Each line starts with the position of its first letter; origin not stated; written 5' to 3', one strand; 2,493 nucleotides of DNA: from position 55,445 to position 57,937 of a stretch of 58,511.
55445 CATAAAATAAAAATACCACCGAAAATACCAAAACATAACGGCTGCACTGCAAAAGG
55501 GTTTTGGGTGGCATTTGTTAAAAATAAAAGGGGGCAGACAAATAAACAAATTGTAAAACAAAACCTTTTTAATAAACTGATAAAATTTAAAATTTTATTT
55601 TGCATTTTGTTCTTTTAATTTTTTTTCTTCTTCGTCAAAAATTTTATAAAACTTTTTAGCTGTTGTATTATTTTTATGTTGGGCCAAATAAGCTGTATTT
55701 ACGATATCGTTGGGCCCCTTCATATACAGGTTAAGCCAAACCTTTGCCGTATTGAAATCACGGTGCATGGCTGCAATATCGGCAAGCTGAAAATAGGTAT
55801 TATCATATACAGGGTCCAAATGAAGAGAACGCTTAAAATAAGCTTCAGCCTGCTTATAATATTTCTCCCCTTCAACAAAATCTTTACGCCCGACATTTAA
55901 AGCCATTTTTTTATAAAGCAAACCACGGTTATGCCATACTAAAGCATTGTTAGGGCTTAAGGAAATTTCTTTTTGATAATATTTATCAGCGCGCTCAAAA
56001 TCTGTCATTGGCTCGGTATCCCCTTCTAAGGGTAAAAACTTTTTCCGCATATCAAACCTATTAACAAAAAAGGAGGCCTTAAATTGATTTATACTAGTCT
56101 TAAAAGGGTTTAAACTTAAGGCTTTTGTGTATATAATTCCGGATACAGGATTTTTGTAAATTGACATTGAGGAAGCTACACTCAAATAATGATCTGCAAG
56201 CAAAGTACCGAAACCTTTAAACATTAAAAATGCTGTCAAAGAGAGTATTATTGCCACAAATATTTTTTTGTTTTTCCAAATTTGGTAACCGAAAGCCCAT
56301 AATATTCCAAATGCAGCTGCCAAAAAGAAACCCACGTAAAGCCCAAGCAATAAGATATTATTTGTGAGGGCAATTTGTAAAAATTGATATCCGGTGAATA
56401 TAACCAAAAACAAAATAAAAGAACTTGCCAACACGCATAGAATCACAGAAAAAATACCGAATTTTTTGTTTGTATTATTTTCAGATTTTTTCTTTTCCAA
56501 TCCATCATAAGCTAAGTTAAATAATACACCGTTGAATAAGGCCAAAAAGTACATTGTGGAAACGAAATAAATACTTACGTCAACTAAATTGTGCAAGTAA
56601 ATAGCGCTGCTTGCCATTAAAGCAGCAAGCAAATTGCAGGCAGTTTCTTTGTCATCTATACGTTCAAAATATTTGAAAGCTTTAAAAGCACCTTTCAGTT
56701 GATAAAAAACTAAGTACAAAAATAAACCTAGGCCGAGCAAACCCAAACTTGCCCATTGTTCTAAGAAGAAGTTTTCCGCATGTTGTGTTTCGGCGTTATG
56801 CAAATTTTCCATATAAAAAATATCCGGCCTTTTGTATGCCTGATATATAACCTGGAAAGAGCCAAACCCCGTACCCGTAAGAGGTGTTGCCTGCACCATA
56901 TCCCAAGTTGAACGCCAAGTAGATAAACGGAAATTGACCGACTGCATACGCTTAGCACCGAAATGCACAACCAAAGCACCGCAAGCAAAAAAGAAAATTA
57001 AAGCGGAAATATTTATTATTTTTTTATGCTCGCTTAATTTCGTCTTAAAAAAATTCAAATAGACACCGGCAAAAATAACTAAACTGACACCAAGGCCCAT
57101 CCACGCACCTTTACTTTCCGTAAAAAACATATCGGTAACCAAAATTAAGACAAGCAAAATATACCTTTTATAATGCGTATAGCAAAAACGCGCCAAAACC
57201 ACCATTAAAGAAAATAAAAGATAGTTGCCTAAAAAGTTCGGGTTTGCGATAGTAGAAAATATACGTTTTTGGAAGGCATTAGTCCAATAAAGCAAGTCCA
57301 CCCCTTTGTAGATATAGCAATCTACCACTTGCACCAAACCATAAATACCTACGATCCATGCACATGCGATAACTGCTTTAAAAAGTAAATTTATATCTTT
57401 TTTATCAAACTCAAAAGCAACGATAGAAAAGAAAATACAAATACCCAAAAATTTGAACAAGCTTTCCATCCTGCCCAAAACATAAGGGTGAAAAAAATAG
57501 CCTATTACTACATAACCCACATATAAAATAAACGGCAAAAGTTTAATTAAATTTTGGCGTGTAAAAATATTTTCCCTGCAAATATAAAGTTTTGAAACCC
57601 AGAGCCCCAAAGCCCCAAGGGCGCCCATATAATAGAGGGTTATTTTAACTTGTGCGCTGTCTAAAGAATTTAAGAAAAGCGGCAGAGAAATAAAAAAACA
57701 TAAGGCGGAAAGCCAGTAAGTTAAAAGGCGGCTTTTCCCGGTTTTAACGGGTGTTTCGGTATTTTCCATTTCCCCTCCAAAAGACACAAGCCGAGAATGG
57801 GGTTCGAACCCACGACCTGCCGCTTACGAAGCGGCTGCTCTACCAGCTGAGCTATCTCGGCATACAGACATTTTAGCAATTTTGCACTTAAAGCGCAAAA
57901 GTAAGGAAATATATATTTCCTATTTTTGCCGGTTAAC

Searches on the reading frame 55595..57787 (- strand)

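Call 39: search_protein_families(library=pfam, proteins=[window:55595-57787:-], max_evalue=0.01)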
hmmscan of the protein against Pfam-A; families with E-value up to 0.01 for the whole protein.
window:55595-57787:- (730 aa): 6 families
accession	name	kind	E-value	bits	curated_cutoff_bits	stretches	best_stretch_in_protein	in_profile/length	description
PF04932.20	Wzy_C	-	9.2e-17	61.7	31.7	1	212-357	2-149/149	O-Antigen ligase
PF13431.12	TPR_17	-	1.4e-08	34.8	24.4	1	603-628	1-26/34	Tetratricopeptide repeat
PF07719.23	TPR_2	-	0.00082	19.8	27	0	642-659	15-32/34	Tetratricopeptide repeat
PF13181.12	TPR_8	-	0.0018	18.7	25.7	0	595-614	15-34/34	Tetratricopeptide repeat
PF13414.12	TPR_11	-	0.0054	16.8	26.8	0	602-628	15-41/42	TPR repeat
PF00515.34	TPR_1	-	0.0088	16.3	27.8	0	644-659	17-32/34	Tetratricopeptide repeat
